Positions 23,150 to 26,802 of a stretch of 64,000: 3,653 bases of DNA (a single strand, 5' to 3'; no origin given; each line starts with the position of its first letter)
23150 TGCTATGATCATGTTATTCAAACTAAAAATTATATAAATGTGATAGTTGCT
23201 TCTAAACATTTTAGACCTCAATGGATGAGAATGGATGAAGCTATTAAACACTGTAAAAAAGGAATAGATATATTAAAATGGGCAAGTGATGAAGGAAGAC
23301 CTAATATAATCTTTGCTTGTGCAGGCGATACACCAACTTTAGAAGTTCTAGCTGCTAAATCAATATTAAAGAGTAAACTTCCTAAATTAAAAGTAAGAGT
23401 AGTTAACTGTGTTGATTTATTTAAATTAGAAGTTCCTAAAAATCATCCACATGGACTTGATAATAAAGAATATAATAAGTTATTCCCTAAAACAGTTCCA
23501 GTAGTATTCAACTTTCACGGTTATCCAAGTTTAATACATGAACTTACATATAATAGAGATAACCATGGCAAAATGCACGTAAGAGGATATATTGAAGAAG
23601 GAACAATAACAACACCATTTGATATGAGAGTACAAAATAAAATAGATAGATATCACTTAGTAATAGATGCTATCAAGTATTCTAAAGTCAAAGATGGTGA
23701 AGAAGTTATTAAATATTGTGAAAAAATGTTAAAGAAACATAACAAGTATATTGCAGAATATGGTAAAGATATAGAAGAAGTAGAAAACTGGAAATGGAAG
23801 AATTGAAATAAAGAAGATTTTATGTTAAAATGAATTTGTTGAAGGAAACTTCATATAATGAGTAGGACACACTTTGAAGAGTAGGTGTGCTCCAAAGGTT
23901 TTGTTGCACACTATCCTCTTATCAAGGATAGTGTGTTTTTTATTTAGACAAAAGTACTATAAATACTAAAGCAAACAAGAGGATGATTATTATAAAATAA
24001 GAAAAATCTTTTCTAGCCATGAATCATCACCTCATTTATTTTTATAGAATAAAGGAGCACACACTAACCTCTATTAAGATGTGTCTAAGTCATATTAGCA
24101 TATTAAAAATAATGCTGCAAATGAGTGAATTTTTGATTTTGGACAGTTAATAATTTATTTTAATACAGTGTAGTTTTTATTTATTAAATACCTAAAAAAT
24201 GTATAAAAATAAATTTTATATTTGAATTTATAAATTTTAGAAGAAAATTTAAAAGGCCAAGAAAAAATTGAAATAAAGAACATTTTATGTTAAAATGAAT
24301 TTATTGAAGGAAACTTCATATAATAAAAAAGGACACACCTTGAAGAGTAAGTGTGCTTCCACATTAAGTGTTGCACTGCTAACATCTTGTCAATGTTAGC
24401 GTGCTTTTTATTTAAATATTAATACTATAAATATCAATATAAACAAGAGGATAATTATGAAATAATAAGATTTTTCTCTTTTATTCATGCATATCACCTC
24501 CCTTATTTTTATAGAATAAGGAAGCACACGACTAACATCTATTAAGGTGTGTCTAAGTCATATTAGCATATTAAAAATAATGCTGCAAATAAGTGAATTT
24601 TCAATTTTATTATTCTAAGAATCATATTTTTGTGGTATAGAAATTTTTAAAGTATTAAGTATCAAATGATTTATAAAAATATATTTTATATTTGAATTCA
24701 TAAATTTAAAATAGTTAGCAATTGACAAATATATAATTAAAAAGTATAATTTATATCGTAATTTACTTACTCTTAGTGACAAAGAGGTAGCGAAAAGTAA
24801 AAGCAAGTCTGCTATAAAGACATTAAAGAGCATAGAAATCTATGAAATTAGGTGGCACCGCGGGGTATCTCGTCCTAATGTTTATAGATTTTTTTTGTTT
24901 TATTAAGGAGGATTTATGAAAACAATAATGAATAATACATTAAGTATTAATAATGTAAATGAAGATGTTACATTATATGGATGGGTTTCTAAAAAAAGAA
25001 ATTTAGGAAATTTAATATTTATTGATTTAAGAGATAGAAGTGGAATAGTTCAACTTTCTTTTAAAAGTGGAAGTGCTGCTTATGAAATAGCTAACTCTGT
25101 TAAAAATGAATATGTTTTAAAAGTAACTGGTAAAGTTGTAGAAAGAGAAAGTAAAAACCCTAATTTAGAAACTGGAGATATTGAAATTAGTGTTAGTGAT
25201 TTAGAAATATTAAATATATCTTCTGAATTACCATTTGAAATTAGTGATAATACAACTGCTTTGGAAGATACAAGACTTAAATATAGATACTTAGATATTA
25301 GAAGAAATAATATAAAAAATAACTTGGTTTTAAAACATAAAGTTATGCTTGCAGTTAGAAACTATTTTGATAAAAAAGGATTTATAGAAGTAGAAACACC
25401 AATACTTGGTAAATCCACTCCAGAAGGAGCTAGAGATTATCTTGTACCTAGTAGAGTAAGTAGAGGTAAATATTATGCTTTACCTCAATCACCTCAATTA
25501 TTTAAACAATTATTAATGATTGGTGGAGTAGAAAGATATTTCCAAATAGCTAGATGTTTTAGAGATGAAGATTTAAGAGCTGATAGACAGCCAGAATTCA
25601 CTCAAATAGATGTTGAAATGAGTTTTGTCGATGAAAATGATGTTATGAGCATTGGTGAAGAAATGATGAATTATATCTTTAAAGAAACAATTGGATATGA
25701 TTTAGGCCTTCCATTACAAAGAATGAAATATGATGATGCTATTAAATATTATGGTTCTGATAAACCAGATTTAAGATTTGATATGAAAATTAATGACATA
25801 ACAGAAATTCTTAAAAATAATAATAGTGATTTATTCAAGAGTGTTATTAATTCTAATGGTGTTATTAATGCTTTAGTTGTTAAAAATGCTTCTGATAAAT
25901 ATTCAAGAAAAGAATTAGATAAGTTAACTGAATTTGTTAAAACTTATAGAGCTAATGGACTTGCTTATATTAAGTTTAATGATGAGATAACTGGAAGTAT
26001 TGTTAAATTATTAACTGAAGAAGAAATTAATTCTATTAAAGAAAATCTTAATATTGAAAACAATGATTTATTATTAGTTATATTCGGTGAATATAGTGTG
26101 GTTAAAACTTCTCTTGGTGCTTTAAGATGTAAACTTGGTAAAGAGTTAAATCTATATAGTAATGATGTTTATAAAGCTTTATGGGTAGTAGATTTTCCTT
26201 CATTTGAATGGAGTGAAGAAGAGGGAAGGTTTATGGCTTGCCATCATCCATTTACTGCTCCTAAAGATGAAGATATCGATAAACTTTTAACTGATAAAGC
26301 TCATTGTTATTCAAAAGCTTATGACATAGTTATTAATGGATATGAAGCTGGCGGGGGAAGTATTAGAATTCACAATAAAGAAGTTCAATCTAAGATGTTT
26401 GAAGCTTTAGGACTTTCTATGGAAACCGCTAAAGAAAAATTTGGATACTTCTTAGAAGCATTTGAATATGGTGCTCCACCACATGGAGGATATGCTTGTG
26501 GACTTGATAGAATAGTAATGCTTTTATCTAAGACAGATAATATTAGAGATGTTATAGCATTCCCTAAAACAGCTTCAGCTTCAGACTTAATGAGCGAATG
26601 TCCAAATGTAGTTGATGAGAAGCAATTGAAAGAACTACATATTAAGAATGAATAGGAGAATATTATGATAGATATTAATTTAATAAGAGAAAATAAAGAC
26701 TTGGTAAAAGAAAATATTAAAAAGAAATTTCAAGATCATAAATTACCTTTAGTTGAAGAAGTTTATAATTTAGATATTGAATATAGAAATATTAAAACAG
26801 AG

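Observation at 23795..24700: Two tandem type I toxin-antitoxin-like modules downstream of xfp: a 26-aa hydrophobic peptide convergent with a short terminated RNA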

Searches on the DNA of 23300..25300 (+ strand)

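Call 4: search_rna_families(source=window, start=23300, end=25300, threshold=evalue, max_evalue=10, show_alignments=3)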
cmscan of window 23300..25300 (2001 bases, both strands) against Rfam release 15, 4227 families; matches with E-value up to 10: 5.
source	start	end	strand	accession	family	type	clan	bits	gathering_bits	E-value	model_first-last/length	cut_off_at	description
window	24728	24880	+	RF00230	T-box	Cis-reg; leader;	-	48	93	5.9e-09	1-219/219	no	T-box leader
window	24318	24414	+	RF02318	TtnuHACA11a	Gene; snRNA; snoRNA; HACA-box;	-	23.9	100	0.23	1-141/141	no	Tetrahymena snoRNA TtnuHACA11a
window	23833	23943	+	RF00515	PyrR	Cis-reg;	-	23.3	54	2.2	1-115/115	no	PyrR binding site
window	23907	23991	-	RF02822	Srn266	Gene; sRNA;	-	19.3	63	4.8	1-112/112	no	Streptococcus RNA 266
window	25030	25174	+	RF02842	RefA1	Gene; sRNA;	-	13.6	94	8.2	1-222/222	no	Enterococcus sRNA A1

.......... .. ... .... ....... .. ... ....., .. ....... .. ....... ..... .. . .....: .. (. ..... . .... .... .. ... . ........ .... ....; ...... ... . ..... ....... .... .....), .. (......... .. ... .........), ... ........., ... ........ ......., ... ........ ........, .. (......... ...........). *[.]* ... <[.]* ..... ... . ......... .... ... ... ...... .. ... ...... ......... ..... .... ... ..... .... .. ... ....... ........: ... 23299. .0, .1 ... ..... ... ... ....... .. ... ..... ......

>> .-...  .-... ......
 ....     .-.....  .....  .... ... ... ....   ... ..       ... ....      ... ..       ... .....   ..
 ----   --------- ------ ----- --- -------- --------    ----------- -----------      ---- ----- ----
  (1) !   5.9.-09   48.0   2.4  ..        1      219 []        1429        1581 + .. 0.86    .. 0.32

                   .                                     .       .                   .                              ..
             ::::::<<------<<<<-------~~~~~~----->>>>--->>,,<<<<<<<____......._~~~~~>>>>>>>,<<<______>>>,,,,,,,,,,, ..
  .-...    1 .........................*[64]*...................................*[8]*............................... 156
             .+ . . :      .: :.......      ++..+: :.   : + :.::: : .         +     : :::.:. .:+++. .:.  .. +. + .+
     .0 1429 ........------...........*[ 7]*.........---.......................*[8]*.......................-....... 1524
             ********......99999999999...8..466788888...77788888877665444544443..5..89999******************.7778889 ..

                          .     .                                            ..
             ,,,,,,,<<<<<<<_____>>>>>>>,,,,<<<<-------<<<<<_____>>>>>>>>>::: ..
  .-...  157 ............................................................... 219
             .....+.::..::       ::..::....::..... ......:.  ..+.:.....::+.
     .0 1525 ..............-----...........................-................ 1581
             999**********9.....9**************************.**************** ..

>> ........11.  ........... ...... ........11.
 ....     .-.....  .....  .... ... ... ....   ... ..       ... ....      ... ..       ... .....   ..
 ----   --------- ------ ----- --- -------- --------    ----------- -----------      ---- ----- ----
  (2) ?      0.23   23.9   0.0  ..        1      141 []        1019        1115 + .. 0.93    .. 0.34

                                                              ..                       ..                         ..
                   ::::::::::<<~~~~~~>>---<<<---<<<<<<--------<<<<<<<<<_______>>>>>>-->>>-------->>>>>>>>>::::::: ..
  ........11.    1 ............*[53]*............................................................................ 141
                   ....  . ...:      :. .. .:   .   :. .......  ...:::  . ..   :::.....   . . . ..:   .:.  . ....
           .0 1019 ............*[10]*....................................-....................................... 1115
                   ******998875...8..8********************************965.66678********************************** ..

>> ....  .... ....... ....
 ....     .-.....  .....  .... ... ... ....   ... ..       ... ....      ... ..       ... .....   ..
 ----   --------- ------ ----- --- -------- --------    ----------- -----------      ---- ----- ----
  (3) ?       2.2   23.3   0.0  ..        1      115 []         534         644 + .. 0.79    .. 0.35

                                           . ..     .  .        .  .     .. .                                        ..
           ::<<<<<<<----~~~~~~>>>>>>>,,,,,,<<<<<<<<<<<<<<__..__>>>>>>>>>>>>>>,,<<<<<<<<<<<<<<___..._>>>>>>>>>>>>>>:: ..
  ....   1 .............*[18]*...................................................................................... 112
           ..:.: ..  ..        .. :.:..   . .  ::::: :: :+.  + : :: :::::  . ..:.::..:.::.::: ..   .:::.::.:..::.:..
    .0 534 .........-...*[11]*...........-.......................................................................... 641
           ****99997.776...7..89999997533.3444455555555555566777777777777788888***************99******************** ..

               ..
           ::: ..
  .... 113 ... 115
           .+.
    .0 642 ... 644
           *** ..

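Call 14: search_dna_similar(query=window:23795-24262:+, collection=plasmids, mode=distant, max_evalue=0.01)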
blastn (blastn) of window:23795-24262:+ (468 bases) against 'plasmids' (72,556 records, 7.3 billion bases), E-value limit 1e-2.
No match.

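Call 15: search_dna_similar(query=window:23795-24262:+, collection=phages, mode=distant, max_evalue=0.01)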
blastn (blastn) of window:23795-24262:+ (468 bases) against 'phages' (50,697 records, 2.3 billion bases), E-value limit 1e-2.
No match.

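Call 71: build_rna_model(alignment_id=A3)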
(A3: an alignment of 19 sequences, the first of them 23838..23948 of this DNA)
Model R1 built from alignment A3 (19 sequences, 127 columns); structure: RNAalifold consensus.
model positions 110; base pairs 24; branch points 2; effective number of sequences 1.62; information 0.591 bits per position. Calibrated on 0.2 Mb of random sequence (short: E-values are rough).
structure used (alignment columns):
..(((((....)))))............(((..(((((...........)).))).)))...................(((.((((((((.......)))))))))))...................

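Call 73: search_with_rna_model(model_id=R1, source=window, filters=off, max_evalue=1)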
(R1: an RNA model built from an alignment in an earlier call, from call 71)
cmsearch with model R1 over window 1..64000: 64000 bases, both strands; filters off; matches with E-value up to 1: 6.
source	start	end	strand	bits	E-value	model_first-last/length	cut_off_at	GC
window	30003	30111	+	117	1.1e-16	1-110/110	no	0.37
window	24303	24416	+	108.8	2.2e-15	1-110/110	no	0.33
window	23838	23948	+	108.4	2.5e-15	1-110/110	no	0.36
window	24318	24432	-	18.1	0.57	1-110/110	no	0.3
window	54707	54773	+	17.9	0.59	1-110/110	no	0.22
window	30018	30127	-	17.5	0.7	1-110/110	no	0.35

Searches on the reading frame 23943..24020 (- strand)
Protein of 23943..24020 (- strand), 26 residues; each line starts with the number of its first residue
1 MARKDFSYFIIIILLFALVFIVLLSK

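Call 6: search_protein_families(library=pfam, proteins=[window:23943-24020:-], max_evalue=10)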
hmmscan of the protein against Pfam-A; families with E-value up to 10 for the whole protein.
seq(26 aa): 0 families

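Call 7: search_protein_families(library=ncbifam, proteins=[window:23943-24020:-], max_evalue=10)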
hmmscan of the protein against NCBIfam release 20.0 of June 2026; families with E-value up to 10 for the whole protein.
seq(26 aa): 0 families

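Call 72: search_protein_families(library=phrogs, proteins=[window:23943-24020:-], max_evalue=1)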
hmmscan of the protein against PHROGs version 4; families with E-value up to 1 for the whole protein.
seq(26 aa): 1 family
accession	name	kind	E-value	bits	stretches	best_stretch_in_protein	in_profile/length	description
phrog_34765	-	unknown function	0.0086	17.2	1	6-24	3-21/41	-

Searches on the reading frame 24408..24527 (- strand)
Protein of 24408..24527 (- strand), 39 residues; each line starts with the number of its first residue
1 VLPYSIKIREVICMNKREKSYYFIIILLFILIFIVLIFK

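Call 68: search_protein_representatives(protein=window:24408-24527:-)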
Query: 39 residues. Proteins with E-value up to 0.001 (for the whole library): 2; up to 1e-10: 0; up to 1e-30: 0. The best 2 are listed.
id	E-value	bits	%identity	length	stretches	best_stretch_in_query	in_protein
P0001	1.2e-06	43.3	76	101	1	1-37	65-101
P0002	1.9e-04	36.6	65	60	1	1-38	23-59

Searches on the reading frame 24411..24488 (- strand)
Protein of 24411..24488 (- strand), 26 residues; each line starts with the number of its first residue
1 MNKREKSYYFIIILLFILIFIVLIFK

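Call 6: search_protein_families(library=pfam, proteins=[window:24411-24488:-], max_evalue=10)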
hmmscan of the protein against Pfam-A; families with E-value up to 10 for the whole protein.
seq(26 aa): 4 families
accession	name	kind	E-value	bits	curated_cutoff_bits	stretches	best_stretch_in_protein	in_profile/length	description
PF05739.25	SNARE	-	0.32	11.5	26.8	1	10-24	38-52/53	SNARE domain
PF04790.18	Sarcoglycan_1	-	0.43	10.3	32.5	1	2-24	6-28/259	Sarcoglycan complex subunit protein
PF25184.1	YxzE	-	1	10.8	40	1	9-24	4-19/65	YxzE-like putative bacteriocin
PF21976.1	SMIM43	-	1.6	9.2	27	1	8-23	14-29/63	Small integral membrane protein 43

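Call 7: search_protein_families(library=ncbifam, proteins=[window:24411-24488:-], max_evalue=10)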
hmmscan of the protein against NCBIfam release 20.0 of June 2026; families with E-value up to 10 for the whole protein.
seq(26 aa): 2 families
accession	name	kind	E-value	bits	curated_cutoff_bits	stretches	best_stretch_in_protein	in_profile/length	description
NF042413.1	NGO_0222_fam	subfamily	0.026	14.9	38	1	5-25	3-23/74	NGO_0222 family membrane protein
NF043073.1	MMSYN1_0195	equivalog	2.3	6.2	1250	1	1-23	1-23/1021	spermidine/putrescine ABC transporter permease/substrate-binding protein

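Call 72: search_protein_families(library=phrogs, proteins=[window:24411-24488:-], max_evalue=1)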
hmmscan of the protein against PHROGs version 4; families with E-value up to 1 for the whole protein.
seq(26 aa): 0 families

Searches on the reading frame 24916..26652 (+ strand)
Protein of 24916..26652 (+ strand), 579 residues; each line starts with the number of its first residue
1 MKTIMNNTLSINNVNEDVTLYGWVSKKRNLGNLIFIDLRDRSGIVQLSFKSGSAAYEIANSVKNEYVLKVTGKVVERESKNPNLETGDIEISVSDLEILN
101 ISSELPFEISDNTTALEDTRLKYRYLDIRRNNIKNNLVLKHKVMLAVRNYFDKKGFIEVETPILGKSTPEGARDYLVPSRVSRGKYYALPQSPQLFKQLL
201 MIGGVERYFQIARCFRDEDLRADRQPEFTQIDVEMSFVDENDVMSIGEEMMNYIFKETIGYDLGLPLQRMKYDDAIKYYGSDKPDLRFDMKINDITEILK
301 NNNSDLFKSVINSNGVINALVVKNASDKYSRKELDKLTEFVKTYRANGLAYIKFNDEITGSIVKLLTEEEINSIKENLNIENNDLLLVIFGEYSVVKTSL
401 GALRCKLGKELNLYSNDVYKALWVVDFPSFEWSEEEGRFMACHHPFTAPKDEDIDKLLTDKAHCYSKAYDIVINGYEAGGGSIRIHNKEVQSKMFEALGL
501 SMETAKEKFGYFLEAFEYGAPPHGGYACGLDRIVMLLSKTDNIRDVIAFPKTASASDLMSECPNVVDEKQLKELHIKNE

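Call 21: find_encoding_contigs(protein=window:24916-26652:+, flank=4000, max_places=10)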
Protein window:24916-26652:+ (579 aa): no gene with exactly this product is on record in the collection.

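Call 22: search_protein_families(library=pfam, proteins=[window:24916-26652:+])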
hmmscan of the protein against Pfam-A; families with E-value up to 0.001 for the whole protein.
window:24916-26652:+ (579 aa): 4 families
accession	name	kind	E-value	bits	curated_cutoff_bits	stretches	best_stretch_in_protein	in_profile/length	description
PF00152.25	tRNA-synt_2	-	7.7e-126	419.7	25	1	117-552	2-307/308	tRNA synthetases class II (D, K and N)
PF02938.19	GAD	-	1.2e-22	80.4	23.4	1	307-399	1-94/95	GAD domain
PF01336.31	tRNA_anti-codon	-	1.4e-18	67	27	1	18-99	1-75/75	OB-fold nucleic acid binding domain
PF01409.25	tRNA-synt_2d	-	1.7e-05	24.9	19.8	0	207-263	104-158/246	tRNA synthetases class II core domain (F)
